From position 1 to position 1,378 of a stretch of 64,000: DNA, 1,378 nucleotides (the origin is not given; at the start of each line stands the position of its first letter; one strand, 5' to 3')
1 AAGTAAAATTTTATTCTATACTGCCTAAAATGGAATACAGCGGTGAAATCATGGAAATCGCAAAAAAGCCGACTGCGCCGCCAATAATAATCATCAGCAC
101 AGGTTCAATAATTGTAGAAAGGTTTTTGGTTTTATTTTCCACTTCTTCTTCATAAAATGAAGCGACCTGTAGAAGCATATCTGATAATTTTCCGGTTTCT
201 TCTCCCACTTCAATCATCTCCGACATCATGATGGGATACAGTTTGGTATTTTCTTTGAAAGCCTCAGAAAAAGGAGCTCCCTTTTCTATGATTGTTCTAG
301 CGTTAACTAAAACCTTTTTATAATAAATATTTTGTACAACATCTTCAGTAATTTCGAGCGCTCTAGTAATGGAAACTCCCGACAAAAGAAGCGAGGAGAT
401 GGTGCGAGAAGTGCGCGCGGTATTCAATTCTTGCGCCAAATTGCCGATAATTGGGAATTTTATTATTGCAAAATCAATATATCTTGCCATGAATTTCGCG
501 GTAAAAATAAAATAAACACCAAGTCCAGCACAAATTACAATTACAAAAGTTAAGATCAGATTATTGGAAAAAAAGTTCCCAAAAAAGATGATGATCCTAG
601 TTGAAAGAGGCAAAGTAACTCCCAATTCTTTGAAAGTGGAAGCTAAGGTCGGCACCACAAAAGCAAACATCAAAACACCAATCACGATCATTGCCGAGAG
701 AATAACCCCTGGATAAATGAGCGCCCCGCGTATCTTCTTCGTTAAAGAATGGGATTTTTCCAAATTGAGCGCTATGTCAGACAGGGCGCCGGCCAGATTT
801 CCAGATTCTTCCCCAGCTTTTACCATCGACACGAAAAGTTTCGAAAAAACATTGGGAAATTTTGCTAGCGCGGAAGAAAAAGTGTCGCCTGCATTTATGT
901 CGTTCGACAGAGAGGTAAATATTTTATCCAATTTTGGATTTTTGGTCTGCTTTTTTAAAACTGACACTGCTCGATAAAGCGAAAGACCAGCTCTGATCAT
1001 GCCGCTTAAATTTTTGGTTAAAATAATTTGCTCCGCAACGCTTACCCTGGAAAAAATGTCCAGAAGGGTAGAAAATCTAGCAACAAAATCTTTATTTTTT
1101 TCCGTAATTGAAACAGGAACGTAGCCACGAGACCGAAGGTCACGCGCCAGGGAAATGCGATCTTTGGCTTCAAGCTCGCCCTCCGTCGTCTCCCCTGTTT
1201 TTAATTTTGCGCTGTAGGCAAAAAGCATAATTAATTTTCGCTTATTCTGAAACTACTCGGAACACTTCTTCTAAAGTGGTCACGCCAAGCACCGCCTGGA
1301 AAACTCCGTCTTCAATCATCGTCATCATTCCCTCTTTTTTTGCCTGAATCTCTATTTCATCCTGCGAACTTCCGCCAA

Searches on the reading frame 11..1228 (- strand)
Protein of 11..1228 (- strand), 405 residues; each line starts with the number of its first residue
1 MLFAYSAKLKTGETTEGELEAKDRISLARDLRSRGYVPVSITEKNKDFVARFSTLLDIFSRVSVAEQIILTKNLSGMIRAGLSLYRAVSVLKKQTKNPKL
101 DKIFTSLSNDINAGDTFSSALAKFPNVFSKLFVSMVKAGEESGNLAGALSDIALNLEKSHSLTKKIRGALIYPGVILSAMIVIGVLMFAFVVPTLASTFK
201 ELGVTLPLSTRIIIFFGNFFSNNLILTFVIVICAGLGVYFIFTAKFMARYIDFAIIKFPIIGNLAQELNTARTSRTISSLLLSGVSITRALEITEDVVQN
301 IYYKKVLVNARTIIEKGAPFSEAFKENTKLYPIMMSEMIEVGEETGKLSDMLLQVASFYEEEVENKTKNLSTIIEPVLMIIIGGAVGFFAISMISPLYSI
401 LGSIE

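Call 34: search_protein_families(library=pfam, proteins=[window:11-1228:-], max_evalue=0.00001)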
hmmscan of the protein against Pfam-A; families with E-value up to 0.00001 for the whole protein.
window:11-1228:- (405 aa): 1 family
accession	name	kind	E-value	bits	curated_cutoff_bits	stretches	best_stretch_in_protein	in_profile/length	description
PF00482.28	T2SSF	-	1.2e-54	184.1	25.2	2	71-193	2-125/125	Type II secretion system (T2SS), protein F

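Call 73: find_encoding_contigs(protein=window:11-1228:-, flank=10000, max_places=2)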
Protein window:11-1228:- (405 aa): 2 contigs read that carry it; 1 place shown.
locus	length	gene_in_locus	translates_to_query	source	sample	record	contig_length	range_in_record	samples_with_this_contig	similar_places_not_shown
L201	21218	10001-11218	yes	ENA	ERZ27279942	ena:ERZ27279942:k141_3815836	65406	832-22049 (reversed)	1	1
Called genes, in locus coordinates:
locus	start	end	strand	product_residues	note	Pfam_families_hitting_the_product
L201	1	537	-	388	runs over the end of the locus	PF08529:NusA_N, PF00575:S1 (weak), PF13184:KH_NusA_1st, PF26594:KH_NusA_2nd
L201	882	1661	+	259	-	-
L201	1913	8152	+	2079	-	PF07705:CARDB (weak), PF00041:fn3 (weak), PF07705:CARDB (weak)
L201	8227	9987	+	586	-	PF05157:MshEN, PF00437:T2SSE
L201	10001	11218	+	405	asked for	PF28597:T2SSF_N, PF00482:T2SSF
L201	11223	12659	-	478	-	-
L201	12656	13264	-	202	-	-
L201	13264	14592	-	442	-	PF07963:N_methyl (weak), PF17802:SpaA (faint), PF13620:CarboxypepD_reg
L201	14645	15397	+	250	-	PF00121:TIM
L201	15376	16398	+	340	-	PF00162:PGK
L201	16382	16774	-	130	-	PF11969:DcpS_C, PF01230:HIT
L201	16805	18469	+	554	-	PF01368:DHH, PF02272:DHHA1, PF17768:RecJ_OB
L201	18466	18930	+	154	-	PF00075:RNase_H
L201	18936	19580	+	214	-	PF00583:Acetyltransf_1 (weak)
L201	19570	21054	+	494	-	PF13567:DUF4131, PF03772:Competence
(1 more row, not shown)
